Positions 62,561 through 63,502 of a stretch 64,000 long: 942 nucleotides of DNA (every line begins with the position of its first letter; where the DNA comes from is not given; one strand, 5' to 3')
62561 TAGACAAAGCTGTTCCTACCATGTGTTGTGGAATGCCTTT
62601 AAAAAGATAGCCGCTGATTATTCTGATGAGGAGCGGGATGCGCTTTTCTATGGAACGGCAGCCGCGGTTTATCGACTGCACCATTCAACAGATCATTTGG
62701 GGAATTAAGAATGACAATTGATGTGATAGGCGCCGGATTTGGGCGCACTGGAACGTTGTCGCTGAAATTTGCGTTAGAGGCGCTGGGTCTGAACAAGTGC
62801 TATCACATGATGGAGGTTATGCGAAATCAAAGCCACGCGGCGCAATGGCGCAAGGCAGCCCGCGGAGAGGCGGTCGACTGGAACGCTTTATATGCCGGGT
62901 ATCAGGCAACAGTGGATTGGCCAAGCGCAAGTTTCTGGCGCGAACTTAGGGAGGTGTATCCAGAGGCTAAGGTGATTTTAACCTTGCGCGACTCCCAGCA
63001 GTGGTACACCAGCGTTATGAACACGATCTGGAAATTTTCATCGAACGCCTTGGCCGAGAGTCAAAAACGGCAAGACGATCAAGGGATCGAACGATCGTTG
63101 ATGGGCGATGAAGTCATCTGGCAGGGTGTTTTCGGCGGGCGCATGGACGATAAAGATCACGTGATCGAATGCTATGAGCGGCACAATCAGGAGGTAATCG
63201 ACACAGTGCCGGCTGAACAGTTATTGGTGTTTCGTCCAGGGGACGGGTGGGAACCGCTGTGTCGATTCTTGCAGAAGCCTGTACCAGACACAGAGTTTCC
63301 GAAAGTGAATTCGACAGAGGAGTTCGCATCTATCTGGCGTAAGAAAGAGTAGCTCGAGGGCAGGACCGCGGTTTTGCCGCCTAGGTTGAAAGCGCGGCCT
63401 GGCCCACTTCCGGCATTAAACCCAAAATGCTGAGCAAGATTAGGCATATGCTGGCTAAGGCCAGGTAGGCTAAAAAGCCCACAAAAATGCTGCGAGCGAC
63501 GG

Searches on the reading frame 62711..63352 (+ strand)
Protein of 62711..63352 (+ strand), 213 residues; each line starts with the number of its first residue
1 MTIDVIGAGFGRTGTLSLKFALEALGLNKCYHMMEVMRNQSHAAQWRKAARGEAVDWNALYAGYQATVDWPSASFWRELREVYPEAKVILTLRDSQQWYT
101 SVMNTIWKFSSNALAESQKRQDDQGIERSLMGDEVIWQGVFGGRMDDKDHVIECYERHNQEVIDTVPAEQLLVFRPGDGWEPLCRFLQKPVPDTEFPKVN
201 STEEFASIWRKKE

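Call 47: find_encoding_contigs(protein=window:62711-63352:+, flank=10000, max_places=2)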
Protein window:62711-63352:+ (213 aa): 24 contigs read that carry it; 2 places shown.
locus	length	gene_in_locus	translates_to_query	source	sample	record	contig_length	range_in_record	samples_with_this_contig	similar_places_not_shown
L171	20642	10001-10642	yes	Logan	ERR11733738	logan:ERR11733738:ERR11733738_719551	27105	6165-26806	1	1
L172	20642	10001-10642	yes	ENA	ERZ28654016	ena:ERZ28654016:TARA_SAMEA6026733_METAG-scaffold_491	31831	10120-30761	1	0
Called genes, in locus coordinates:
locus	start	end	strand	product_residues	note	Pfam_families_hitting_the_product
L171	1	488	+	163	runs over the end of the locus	PF13452:FAS1_DH_region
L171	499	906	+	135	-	PF01575:MaoC_dehydratas, PF13452:FAS1_DH_region (weak)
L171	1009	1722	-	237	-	PF00106:adh_short, PF13561:adh_short_C2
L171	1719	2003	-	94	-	PF03795:YCII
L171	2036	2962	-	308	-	PF00326:Peptidase_S9 (faint), PF00135:COesterase (weak), PF20434:BD-FAE, PF07859:Abhydrolase_3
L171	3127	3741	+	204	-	PF00574:CLP_protease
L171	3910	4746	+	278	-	PF00378:ECH_1, PF16113:ECH_2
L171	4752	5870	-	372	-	PF03739:LptF_LptG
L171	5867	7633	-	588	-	PF00916:Sulfate_transp, PF01740:STAS, PF13466:STAS_2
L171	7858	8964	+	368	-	PF08240:ADH_N, PF00107:ADH_zinc_N, PF13602:ADH_zinc_N_2 (faint)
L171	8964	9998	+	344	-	PF04909:Amidohydro_2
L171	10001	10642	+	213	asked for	PF17784:Sulfotransfer_4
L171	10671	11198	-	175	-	-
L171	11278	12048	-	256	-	PF02585:PIG-L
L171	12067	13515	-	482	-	PF01425:Amidase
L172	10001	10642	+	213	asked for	PF17784:Sulfotransfer_4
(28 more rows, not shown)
